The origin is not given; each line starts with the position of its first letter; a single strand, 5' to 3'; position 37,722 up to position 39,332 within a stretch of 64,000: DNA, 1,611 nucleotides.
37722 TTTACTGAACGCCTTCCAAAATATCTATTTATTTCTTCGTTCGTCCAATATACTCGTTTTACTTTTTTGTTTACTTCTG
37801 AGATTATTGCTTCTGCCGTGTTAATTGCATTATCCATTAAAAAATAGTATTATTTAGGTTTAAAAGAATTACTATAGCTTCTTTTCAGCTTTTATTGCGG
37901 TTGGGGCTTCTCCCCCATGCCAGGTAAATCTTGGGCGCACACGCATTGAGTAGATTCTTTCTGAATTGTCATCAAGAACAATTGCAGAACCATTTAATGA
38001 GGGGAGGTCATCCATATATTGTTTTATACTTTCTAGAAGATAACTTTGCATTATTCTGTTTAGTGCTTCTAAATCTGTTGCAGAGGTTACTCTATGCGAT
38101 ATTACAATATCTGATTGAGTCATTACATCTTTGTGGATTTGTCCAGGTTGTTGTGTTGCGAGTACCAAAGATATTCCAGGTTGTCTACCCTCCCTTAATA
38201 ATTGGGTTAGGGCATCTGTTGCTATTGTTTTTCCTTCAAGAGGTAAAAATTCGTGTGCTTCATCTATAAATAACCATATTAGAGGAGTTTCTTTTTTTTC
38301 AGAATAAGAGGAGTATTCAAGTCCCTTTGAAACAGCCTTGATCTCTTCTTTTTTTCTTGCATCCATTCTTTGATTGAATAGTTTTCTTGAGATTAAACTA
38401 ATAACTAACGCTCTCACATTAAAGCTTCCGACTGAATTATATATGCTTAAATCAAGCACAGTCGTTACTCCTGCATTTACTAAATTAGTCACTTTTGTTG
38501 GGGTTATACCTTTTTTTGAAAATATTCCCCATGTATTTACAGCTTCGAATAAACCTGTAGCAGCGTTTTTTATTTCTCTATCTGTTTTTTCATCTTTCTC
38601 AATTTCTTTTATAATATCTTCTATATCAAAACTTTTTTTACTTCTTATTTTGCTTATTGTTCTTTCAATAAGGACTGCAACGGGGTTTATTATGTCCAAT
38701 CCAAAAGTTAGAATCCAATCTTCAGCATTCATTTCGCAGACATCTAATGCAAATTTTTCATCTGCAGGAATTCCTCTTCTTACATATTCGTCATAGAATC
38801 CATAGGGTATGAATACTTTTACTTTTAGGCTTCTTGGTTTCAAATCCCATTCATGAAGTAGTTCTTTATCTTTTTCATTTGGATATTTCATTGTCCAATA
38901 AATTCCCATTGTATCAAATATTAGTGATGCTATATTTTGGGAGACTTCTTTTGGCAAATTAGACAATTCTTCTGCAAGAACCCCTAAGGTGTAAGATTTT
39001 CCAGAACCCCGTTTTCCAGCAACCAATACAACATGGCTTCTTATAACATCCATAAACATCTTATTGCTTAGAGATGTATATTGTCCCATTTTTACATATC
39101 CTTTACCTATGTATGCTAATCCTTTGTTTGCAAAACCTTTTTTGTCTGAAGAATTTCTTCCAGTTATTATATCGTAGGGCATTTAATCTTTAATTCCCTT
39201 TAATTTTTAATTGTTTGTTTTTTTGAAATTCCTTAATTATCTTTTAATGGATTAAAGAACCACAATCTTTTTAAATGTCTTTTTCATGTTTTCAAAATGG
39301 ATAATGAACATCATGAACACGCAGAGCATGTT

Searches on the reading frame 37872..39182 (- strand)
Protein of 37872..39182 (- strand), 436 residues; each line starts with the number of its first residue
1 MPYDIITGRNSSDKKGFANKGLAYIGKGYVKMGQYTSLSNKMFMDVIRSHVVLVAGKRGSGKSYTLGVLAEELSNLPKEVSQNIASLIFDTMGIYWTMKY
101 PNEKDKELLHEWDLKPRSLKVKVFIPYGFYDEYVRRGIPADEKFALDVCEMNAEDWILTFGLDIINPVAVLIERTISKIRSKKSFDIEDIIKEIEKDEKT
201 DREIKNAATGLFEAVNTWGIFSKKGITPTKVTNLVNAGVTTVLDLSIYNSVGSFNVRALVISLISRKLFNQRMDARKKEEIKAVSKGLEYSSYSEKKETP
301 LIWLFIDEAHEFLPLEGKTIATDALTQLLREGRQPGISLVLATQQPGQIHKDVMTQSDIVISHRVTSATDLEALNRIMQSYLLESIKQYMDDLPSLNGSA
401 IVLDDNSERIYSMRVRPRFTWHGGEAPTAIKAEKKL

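Call 54: search_protein_families(library=pfam, proteins=[window:37872-39182:-], max_evalue=0.00001)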
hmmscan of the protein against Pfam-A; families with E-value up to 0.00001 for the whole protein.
window:37872-39182:- (436 aa): 3 families
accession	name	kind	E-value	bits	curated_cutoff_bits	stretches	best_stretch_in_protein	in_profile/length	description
PF01935.23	DUF87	-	6.5e-11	43.2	23.2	1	48-250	23-206/220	Helicase HerA, central domain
PF05872.18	HerA_C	-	6.8e-08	32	22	0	298-383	255-341/502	Helicase HerA-like C-terminal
PF05707.18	Zot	-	9.7e-06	25.6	20.3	0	303-369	84-151/197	Zonular occludens toxin (Zot)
